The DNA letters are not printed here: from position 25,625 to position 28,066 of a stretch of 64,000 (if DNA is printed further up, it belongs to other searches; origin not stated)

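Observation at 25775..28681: Low-GC GT-C-like polytopic membrane protein paired with a Dpm1-like polyprenol-phosphate sugar synthase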

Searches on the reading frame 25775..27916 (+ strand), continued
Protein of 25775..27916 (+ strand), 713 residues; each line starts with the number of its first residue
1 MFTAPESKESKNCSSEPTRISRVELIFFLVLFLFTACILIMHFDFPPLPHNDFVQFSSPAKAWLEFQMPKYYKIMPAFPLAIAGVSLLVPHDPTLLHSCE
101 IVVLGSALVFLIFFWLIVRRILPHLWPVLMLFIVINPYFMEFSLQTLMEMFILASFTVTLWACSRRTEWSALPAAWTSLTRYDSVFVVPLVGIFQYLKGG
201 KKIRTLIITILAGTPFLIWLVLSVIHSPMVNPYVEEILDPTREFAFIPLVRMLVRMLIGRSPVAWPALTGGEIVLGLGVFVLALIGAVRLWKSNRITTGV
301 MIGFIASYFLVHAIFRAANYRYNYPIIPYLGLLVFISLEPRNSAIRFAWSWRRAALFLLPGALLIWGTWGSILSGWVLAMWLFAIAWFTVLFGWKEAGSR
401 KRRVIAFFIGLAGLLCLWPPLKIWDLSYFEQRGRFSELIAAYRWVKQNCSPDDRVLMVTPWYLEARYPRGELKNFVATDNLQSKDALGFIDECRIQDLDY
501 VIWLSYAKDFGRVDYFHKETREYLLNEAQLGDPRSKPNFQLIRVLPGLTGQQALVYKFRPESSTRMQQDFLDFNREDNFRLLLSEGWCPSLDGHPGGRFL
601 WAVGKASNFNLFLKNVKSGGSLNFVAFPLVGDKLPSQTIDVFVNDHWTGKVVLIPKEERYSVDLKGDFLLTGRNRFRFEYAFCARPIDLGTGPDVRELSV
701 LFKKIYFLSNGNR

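Call 48: search_protein_families(library=pfam, proteins=[P0006, P0007, P0008, P0009, P0010, P0012, P0025, P0034, P0128, P0018], max_evalue=0.01)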
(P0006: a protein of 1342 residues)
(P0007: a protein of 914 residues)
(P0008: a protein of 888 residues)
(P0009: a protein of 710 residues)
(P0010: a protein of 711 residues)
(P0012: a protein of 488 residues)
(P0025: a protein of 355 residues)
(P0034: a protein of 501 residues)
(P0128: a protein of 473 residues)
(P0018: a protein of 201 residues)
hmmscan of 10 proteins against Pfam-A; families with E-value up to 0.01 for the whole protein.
P0006 (1342 aa): 3 families
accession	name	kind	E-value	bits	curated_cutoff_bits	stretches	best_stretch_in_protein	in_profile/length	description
PF21467.3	BetaGal_gal-bd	-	3.9e-06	27.3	27.3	0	794-830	27-62/62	Beta-galactosidase, galactose-binding domain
PF03170.19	BcsB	-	8.2e-06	24.9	21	0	947-1000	55-111/606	Bacterial cellulose synthase subunit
PF14683.12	CBM-like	-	0.00071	20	27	0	1128-1151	120-143/160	Polysaccharide lyase family 4, domain III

P0007 (914 aa): 0 families

P0008 (888 aa): 0 families

P0009 (710 aa): 0 families

P0010 (711 aa): 0 families

P0012 (488 aa): 2 families
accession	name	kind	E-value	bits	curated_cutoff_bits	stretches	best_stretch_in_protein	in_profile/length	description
PF14683.12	CBM-like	-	0.00014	22.2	27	0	281-310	114-143/160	Polysaccharide lyase family 4, domain III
PF20236.3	DUF6593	-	0.0041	17.8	27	0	212-243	67-97/146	Family of unknown function (DUF6593)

P0025 (355 aa): 2 families
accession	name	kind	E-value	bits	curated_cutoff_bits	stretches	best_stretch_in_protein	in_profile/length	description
PF21467.3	BetaGal_gal-bd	-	0.0001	22.8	27.3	0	282-320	25-62/62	Beta-galactosidase, galactose-binding domain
PF14683.12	CBM-like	-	0.00081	19.8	27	0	303-340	119-156/160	Polysaccharide lyase family 4, domain III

P0034 (501 aa): 0 families

P0128 (473 aa): 0 families

P0018 (201 aa): 0 families

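Call 49: predict_structure(alignment_id=A2)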
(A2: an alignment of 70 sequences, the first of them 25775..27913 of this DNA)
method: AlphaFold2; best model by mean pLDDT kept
length: 713 residues; sequences in the alignment: 70
mean_pLDDT: 92.6   pTM: 0.89
mean pLDDT of the five models: 92.6, 91.7, 91.7, 91.5, 91.3
residues with pLDDT >= 90: 600; 70-90: 84; 50-70: 14; < 50: 15
segments of 3 or more residues with pLDDT < 50: 1-14
pLDDT, mean of each block of 10 residues (from residue 1): 41 61 95 98 95 95 95 95 97 96 98 97 95 97 97 98 94 98 97 93 95 96 87 82 93 97 96 98 98 97 98 92 97 97 74 87 93 93 96 81 89 95 95 95 98 97 95 97 93 97 96 89 94 95 96 97 74 84 90 93 96 91 96 95 97 97 96 95 94 93 93 59
secondary structure, 60 per line:
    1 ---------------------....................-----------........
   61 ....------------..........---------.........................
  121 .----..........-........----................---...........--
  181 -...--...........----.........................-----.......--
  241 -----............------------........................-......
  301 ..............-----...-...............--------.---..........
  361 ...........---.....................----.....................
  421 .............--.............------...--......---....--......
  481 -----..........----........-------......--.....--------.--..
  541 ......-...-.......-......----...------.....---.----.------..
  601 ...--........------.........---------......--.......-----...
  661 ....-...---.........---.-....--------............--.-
elements in order (helices of 4 or more, strands of 3 or more residues): H22-41 H53-64 H77-86 H96-121 H126-135 H137-144 H149-164 H168-178 H187-197 H202-226 H232-238 H246-257 H270-293 H295-314 H324-338 H351-371 H375-394 H400-433 H436-448 E455-457 H460-465 H469-472 E475-477 H486-495 E500-504 H515-520 H523-527 E539-546 E552-558 H560-565 E570-572 H579-582 E599-603 E606-613 E620-628 E638-643 E646-652 E658-664 E672-680 H686-689 E698-709

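Call 54: find_related_loci(query=A1, collection=metagenome_contigs, flank=8000)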
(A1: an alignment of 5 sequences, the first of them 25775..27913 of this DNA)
Query A1 (713 aa) in metagenome_contigs; peptide patterns used: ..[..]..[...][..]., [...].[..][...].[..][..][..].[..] (x = any residue, [..] = any of these).
236 stretches matched a pattern; 2 encode a relative of the query (tblastn E <= 1e-3); 2 distinct loci.
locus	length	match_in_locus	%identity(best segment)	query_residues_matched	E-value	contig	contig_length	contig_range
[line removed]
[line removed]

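Call 99: fold_search(model_id=the predicted structure, library=pdb)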
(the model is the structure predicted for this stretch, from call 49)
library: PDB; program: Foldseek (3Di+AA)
matches with E <= 10: 957; with E <= 0.001: 18
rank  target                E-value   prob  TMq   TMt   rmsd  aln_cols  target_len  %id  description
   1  5f15                  6.0e-08  1.00  0.39  0.49   9.4       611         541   12  Crystal Structure of ArnT from Cupriavidus metallidurans bound to Undecaprenyl phosphate (released 2016-02-17)
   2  5ezm                  1.5e-07  1.00  0.41  0.52   9.2       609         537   11  Crystal Structure of ArnT from Cupriavidus metallidurans in the apo state (released 2016-02-17)
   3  6s7o_A                3.1e-06  1.00  0.42  0.45  11.3       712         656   11  Cryo-EM structure of human oligosaccharyltransferase complex OST-A (released 2019-12-18)
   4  9s6t_A                6.3e-06  1.00  0.42  0.58   8.1       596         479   12  Ternary cryo-EM structure of chicken ALG12 with Dol25-PP-GlcNAc2Man7, Dol25-P-Man, and Fab (released 2026-03-18)
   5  8pn9_A                1.9e-05  1.00  0.42  0.45  10.6       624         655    9  Structure of human oligosaccharyltransferase OST-A complex bound to NGI-1 (released 2024-05-08)
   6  7bvf_B                6.6e-05  1.00  0.29  0.22  18.7       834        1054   13  Cryo-EM structure of Mycobacterium tuberculosis arabinosyltransferase EmbA-EmbB-AcpM2 in complex with ethambutol (released 2020-04-29)
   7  8agb_A                7.8e-05  1.00  0.40  0.44  12.2       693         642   10  Structure of yeast oligosaccharylransferase complex with lipid-linked oligosaccharide bound (released 2022-12-07)
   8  5eiy_B                1.0e-04  1.00  0.14  0.15   4.4       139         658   17  Bacterial cellulose synthase bound to a substrate analogue (released 2016-03-09)
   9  6w98_A                1.5e-04  1.00  0.36  0.23  15.5       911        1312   10  Single-Particle Cryo-EM Structure of Arabinofuranosyltransferase AftD from Mycobacteria (released 2020-05-13)
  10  6wby                  2.5e-04  1.00  0.28  0.19  17.8       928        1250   10  Single-Particle Cryo-EM Structure of Arabinofuranosyltransferase AftD from Mycobacteria, Mutant R1389S Class 2 (released 2020-05-13)
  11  8agc_A                2.9e-04  1.00  0.41  0.42  10.3       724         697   11  Structure of yeast oligosaccharylransferase complex with lipid-linked oligosaccharide and non-acceptor peptide bound (released 2022-12-07)
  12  6wbx                  3.7e-04  1.00  0.30  0.20  18.5       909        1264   10  Single-Particle Cryo-EM Structure of Arabinofuranosyltransferase AftD from Mycobacteria, Mutant R1389S Class 1 (released 2020-05-13)
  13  8hcj_C                4.7e-04  1.00  0.14  0.21   5.0       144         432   12  Structure of GH43 family enzyme, Xylan 1, 4 Beta- xylosidase from pseudopedobacter saltans (released 2023-11-15)
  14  5ej1_B                5.3e-04  1.00  0.13  0.14   4.8       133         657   18  Pre-translocation state of bacterial cellulose synthase (released 2016-03-30)
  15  8w7n                  6.6e-04  0.99  0.16  0.12  27.5       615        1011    9  Crystal structure of the in-cell Cry1Aa purified from Bacillus thuringiensis (released 2024-03-06)
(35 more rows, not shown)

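Call 104: search_protein_families(library=ncbifam, alignment_id=A2, max_evalue=0.01)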
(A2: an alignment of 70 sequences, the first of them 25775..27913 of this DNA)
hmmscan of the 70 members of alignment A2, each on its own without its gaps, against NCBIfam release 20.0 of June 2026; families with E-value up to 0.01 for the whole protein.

A. member 1, window:25775-27913:+ (713 aa): 0 families

B. families by the number of members that match (of 70 scanned): 3 families
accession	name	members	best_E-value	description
NF046093.1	AZOBR_p60025_fam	13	2.5e-07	AZOBR_p60025 family cell surface glycopolymer formation protein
NF012139.0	exosort_XrtP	1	0.0028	exosortase P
NF012196.1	Ig_like_ice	1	0.0068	Ig-like domain-containing protein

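Call 106: search_protein_families(library=ncbifam, proteins=[P0005, P0013, P0015, P0016, P0017, P0019, P0021, P0022, P0023, P0024], max_evalue=0.1)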
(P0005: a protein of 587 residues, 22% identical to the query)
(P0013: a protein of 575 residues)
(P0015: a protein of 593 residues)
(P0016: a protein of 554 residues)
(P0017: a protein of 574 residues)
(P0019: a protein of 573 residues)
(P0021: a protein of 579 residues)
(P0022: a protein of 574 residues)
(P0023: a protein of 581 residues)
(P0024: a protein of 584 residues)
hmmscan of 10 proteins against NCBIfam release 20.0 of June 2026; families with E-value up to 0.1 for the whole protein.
P0005 (587 aa): 0 families

P0013 (575 aa): 1 family
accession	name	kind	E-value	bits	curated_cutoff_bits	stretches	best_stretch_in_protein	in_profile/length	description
NF046093.1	AZOBR_p60025_fam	subfamily_domain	6.2e-05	22.3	150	1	103-220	112-231/232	AZOBR_p60025 family cell surface glycopolymer formation protein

P0015 (593 aa): 1 family
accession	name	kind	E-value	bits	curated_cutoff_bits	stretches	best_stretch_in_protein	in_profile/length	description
NF046093.1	AZOBR_p60025_fam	subfamily_domain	0.0018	17.6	150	1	81-202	97-215/232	AZOBR_p60025 family cell surface glycopolymer formation protein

P0016 (554 aa): 1 family
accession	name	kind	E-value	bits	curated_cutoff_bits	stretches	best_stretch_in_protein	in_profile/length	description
NF046093.1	AZOBR_p60025_fam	subfamily_domain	0.00017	20.9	150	1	83-200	115-232/232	AZOBR_p60025 family cell surface glycopolymer formation protein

P0017 (574 aa): 2 families
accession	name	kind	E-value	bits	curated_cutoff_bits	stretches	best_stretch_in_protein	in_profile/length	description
NF046093.1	AZOBR_p60025_fam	subfamily_domain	0.00034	19.9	150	1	104-220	115-232/232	AZOBR_p60025 family cell surface glycopolymer formation protein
NF012139.0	exosort_XrtP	exception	0.0028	17.6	200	1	393-441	68-116/159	exosortase P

P0019 (573 aa): 1 family
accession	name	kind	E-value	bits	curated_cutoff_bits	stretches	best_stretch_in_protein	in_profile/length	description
NF000255.1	macrolide_MphF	exception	0.047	13.1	650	1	476-514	228-266/299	Mph(F) family macrolide 2'-phosphotransferase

P0021 (579 aa): 2 families
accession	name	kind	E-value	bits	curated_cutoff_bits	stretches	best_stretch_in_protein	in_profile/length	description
NF046093.1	AZOBR_p60025_fam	subfamily_domain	0.0015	17.8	150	1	103-219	117-231/232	AZOBR_p60025 family cell surface glycopolymer formation protein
NF045656.1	MeththiolMtaseMddA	equivalog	0.022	14.1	270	0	356-383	79-106/238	methanethiol S-methyltransferase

P0022 (574 aa): 0 families

P0023 (581 aa): 1 family
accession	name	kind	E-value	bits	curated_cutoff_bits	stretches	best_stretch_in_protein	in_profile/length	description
NF006549.0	PRK09045.1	equivalog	0.093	11.3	540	0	194-224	64-94/444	TRZ/ATZ family hydrolase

P0024 (584 aa): 1 family
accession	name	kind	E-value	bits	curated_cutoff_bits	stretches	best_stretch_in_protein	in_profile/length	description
NF046093.1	AZOBR_p60025_fam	subfamily_domain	0.00012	21.4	150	1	111-221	119-231/232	AZOBR_p60025 family cell surface glycopolymer formation protein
